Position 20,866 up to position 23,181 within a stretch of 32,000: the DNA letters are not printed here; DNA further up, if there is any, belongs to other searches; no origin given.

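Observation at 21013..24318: Hanks kinase fused through one TM helix to a glycoside-hydrolase-family-88-like ectodomain and a CBM9-like domain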

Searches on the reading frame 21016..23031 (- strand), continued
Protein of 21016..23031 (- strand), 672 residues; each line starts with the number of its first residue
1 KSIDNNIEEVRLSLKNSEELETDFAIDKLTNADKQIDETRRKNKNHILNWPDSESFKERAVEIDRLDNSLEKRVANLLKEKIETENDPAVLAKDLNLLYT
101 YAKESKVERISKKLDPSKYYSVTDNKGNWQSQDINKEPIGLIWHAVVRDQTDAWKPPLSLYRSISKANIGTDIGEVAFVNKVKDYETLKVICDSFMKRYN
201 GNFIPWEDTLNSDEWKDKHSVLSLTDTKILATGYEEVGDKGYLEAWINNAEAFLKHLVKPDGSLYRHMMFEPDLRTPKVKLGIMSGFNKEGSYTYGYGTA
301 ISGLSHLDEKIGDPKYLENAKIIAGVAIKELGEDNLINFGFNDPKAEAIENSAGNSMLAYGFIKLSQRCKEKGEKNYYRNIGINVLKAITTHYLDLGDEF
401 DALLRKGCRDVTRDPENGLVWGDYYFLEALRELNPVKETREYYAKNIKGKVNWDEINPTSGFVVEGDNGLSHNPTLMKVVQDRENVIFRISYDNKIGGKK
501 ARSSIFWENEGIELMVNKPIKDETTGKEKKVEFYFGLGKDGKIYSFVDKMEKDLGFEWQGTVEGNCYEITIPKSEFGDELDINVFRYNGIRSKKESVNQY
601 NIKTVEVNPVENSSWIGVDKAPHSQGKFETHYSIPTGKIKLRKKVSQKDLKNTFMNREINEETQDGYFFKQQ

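Call 33: search_protein_representatives(protein=window:21016-22701:-)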
Query: 562 residues. Proteins with E-value up to 0.001 (for the whole library): 523; up to 1e-10: 50; up to 1e-30: 1. The best 150 are listed.
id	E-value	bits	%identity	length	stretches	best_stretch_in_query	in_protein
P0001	0.0e+00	1293.9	100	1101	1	1-562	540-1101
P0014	1.6e-20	90.0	31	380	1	81-328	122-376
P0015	3.5e-18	82.2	26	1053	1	14-406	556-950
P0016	4.6e-18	81.8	28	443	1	70-324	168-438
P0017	3.5e-16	75.6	30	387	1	82-323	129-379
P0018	2.6e-15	72.7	29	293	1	119-324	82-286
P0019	1.0e-14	70.8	29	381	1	87-322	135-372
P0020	1.4e-14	70.3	29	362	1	91-323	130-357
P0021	1.7e-14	70.1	28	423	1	126-322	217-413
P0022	1.8e-14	69.9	28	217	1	119-323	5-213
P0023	2.6e-14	69.4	30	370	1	90-324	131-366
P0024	2.7e-14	69.4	28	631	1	92-321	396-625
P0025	3.6e-14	69.0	25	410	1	8-322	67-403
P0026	1.5e-13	66.9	27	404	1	132-323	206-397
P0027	2.1e-13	66.5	30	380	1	86-322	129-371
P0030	7.4e-13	64.6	26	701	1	81-322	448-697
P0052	5.5e-11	58.5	28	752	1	86-321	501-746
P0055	6.2e-11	58.3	26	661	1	86-322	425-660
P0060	8.5e-11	57.8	26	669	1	100-323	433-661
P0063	1.1e-10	57.4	29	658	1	115-322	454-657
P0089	6.1e-10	55.0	27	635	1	120-322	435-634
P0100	1.2e-09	54.1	27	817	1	115-323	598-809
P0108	2.4e-09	53.0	28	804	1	140-321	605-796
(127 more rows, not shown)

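Call 34: search_protein_families(library=pfam, proteins=[P0015, P0024, P0030, P0052, P0055, P0060, P0063, P0089, P0100, P0108], max_evalue=0.001)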
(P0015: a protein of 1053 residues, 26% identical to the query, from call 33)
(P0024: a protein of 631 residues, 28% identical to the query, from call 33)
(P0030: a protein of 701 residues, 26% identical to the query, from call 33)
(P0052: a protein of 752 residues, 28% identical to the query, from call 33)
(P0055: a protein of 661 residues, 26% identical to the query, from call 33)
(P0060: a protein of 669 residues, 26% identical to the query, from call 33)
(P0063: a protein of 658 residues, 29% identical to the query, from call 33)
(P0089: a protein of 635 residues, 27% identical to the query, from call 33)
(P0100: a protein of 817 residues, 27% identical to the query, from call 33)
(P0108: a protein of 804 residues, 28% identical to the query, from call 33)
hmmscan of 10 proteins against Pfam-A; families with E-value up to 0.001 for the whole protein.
P0015 (1053 aa): 3 families
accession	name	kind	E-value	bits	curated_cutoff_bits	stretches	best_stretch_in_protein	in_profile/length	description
PF00069.31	Pkinase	-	3.7e-24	86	31.7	1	174-353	85-253/263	Protein kinase domain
PF07714.23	PK_Tyr_Ser-Thr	-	2e-17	63.8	23.1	1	182-352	91-249/258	Protein tyrosine and serine/threonine kinase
PF06662.19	C5-epim_C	-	3.7e-05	23.7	23.3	1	672-767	36-122/188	D-glucuronyl C5-epimerase C-terminus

P0024 (631 aa): 2 families
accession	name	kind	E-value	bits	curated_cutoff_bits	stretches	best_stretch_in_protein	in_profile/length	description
PF07470.19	Glyco_hydro_88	-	3.8e-10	39.7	26.6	1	304-504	21-216/352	Glycosyl Hydrolase Family 88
PF07944.18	Beta-AFase-like_GH127_cat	-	0.0009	18.8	24.9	0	498-525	184-211/376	Beta-L-arabinofuranosidase, GH127 catalytic domain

P0030 (701 aa): 1 family
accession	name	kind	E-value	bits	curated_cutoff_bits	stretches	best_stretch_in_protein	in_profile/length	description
PF07470.19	Glyco_hydro_88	-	8.9e-08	31.9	26.6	1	368-568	24-214/352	Glycosyl Hydrolase Family 88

P0052 (752 aa): 3 families
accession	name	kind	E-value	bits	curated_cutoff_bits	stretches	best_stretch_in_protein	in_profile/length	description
PF00754.31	F5_F8_type_C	-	8e-23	81.4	28.2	2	109-231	3-127/127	F5/8 type C domain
PF22633.2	F5_F8_type_C_2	-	3.7e-19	69.6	27.8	2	264-355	1-90/91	NedA-like, galactose-binding domain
PF07470.19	Glyco_hydro_88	-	3e-09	36.8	26.6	1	424-616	27-214/352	Glycosyl Hydrolase Family 88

P0055 (661 aa): 2 families
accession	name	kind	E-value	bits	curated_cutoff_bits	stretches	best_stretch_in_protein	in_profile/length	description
PF00069.31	Pkinase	-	2e-16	60.6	31.7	1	22-166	1-144/263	Protein kinase domain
PF07714.23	PK_Tyr_Ser-Thr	-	3.2e-10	40.2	23.1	1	24-156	3-140/258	Protein tyrosine and serine/threonine kinase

P0060 (669 aa): 3 families
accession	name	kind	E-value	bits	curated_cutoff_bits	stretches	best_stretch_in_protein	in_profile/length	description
PF07470.19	Glyco_hydro_88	-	4.7e-21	75.6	26.6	1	327-625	18-311/352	Glycosyl Hydrolase Family 88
PF24135.1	DUF7402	-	4e-07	30.6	27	1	131-258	10-133/133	Domain of unknown function (DUF7402)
PF00754.31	F5_F8_type_C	-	5.8e-06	26.9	28.2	1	129-209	7-72/127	F5/8 type C domain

P0063 (658 aa): 3 families
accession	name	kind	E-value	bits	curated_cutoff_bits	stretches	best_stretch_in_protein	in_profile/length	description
PF00069.31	Pkinase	-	1.9e-18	67.2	31.7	1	22-163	4-143/263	Protein kinase domain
PF07714.23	PK_Tyr_Ser-Thr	-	1.4e-09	38.1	23.1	1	23-163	5-147/258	Protein tyrosine and serine/threonine kinase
PF07470.19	Glyco_hydro_88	-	4.4e-06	26.4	26.6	1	338-486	25-167/352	Glycosyl Hydrolase Family 88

P0089 (635 aa): 4 families
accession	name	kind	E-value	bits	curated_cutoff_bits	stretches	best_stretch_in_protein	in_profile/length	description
PF00069.31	Pkinase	-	6.9e-17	62.1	31.7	1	43-164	24-144/263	Protein kinase domain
PF07714.23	PK_Tyr_Ser-Thr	-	2.2e-11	44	23.1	1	43-177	28-159/258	Protein tyrosine and serine/threonine kinase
PF01636.29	APH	-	0.00048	20.4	23.2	0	52-107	29-85/239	Phosphotransferase enzyme family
PF01532.26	Glyco_hydro_47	-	0.00051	19.6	22.9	0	502-591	81-181/455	Glycosyl hydrolase family 47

P0100 (817 aa): 2 families
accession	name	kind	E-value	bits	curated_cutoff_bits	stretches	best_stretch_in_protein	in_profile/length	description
PF16153.10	DUF4861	-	1.3e-60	205.8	22.3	1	82-377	41-353/380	Domain of unknown function (DUF4861)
PF07470.19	Glyco_hydro_88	-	9.9e-08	31.8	26.6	1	492-775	24-310/352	Glycosyl Hydrolase Family 88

P0108 (804 aa): 2 families
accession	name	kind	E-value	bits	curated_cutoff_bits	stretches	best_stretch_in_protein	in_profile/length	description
PF07470.19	Glyco_hydro_88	-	1.7e-11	44.1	26.6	1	469-690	26-235/352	Glycosyl Hydrolase Family 88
PF06452.16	CBM9_1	-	6.5e-09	36.4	23.4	1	39-210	1-152/185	Carbohydrate family 9 binding domain-like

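Call 38: find_encoding_contigs(protein=P0015, flank=10000, max_places=4)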
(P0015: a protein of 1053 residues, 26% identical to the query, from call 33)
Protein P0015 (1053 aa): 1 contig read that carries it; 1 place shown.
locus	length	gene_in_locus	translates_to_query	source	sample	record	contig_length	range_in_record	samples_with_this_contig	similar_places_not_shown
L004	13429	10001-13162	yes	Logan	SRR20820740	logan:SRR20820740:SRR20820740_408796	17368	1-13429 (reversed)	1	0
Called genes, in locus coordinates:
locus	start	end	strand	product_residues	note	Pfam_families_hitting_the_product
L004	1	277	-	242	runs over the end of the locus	PF01261:AP_endonuc_2 (weak)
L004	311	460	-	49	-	-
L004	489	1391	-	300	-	PF01063:Aminotran_4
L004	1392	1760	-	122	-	PF04892:VanZ-LLP1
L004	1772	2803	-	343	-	PF04015:DUF362, PF00037:Fer4, PF12837:Fer4_6 (weak), PF13237:Fer4_10, PF14697:Fer4_21, PF12838:Fer4_7, PF13187:Fer4_9, PF25160:LdpA_Fe-S-bd (weak), +8 more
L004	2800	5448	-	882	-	PF00133:tRNA-synt_1, PF09334:tRNA-synt_1g, PF13603:tRNA-synt_1_2, PF00133:tRNA-synt_1, PF08264:Anticodon_1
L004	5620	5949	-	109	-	-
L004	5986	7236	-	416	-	PF00082:Peptidase_S8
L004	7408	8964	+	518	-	PF11987:IF-2 (weak), PF00211:Guanylate_cyc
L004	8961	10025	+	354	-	PF01966:HD, PF13487:HD_5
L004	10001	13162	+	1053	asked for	PF00069:Pkinase, PF07714:PK_Tyr_Ser-Thr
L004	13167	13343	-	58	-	-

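Call 40: find_encoding_contigs(protein=P0063, flank=8000, max_places=3)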
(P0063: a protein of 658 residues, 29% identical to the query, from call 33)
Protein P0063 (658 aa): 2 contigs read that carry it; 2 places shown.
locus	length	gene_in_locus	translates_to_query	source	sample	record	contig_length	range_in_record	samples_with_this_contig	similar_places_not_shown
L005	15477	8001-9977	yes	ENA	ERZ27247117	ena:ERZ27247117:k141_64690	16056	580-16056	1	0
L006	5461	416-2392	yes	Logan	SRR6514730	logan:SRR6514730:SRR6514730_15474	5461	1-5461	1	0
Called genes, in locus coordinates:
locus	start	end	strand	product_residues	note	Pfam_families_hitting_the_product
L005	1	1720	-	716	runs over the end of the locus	-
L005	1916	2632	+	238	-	-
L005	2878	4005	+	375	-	PF00579:tRNA-synt_1b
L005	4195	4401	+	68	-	PF18929:DUF5678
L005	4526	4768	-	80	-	-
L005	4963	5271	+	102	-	-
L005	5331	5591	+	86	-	-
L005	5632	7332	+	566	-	PF08915:tRNA-Thr_ED, PF00587:tRNA-synt_2b, PF03129:HGTP_anticodon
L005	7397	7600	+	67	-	PF14076:DUF4258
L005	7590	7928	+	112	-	-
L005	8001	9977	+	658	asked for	PF00069:Pkinase, PF07714:PK_Tyr_Ser-Thr, PF07470:Glyco_hydro_88 (faint)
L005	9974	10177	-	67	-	-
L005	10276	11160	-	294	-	PF04014:MazE_antitoxin (weak)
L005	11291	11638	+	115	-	-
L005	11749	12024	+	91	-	-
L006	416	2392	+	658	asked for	PF00069:Pkinase, PF07714:PK_Tyr_Ser-Thr, PF07470:Glyco_hydro_88 (faint)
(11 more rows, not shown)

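Call 41: find_encoding_contigs(protein=P0089, flank=8000, max_places=3)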
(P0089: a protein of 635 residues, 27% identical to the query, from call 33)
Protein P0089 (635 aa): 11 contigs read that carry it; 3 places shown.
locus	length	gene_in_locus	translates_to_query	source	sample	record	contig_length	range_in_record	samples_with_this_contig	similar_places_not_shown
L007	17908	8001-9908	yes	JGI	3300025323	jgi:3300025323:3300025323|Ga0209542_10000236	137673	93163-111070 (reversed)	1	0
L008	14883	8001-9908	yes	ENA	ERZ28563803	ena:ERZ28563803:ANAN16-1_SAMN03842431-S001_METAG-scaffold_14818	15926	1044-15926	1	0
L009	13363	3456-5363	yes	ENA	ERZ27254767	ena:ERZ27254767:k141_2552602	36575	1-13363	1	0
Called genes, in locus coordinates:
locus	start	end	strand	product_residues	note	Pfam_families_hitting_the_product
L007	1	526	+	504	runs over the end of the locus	PF02403:Seryl_tRNA_N, PF00587:tRNA-synt_2b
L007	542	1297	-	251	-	PF01061:ABC2_membrane, PF12698:ABC2_membrane_3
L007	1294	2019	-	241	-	PF13175:AAA_15 (faint), PF00005:ABC_tran, PF13304:AAA_21 (weak)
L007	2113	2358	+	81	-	-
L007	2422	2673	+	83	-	-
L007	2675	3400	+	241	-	PF01808:AICARFT_IMPCHas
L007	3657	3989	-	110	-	PF02452:PemK_toxin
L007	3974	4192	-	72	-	PF04014:MazE_antitoxin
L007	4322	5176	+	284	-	PF02661:Fic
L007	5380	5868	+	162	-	-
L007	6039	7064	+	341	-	-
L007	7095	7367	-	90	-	-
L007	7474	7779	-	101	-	-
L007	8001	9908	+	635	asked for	PF00069:Pkinase, PF07714:PK_Tyr_Ser-Thr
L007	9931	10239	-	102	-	-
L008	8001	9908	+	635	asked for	PF00069:Pkinase, PF07714:PK_Tyr_Ser-Thr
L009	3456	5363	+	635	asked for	PF00069:Pkinase, PF07714:PK_Tyr_Ser-Thr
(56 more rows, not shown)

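Call 69: find_encoding_contigs(protein=P0014, flank=6000, max_places=2)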
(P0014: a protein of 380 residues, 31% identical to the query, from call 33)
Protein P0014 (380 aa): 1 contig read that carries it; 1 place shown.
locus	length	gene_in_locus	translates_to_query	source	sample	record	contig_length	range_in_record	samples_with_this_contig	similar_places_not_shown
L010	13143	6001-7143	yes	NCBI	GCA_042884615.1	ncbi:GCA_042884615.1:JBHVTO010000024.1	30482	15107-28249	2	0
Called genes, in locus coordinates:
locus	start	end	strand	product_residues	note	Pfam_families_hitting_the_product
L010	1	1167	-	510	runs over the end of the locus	PF02378:PTS_EIIC, PF00367:PTS_EIIB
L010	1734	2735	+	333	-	PF00356:LacI, PF00532:Peripla_BP_1, PF13407:Peripla_BP_4, PF13377:Peripla_BP_3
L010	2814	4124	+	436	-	PF01547:SBP_bac_1, PF13416:SBP_bac_8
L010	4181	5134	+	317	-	PF00528:BPD_transp_1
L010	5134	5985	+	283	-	PF00528:BPD_transp_1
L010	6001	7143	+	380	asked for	PF07470:Glyco_hydro_88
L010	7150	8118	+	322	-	-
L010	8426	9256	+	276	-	PF04962:KduI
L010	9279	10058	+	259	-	PF00106:adh_short, PF08659:KR, PF13561:adh_short_C2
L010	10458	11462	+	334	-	PF11553:DUF3231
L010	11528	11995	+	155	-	-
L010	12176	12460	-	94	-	-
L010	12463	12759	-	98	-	PF09862:DUF2089, PF22746:SHOCT-like_DUF2089-C (weak)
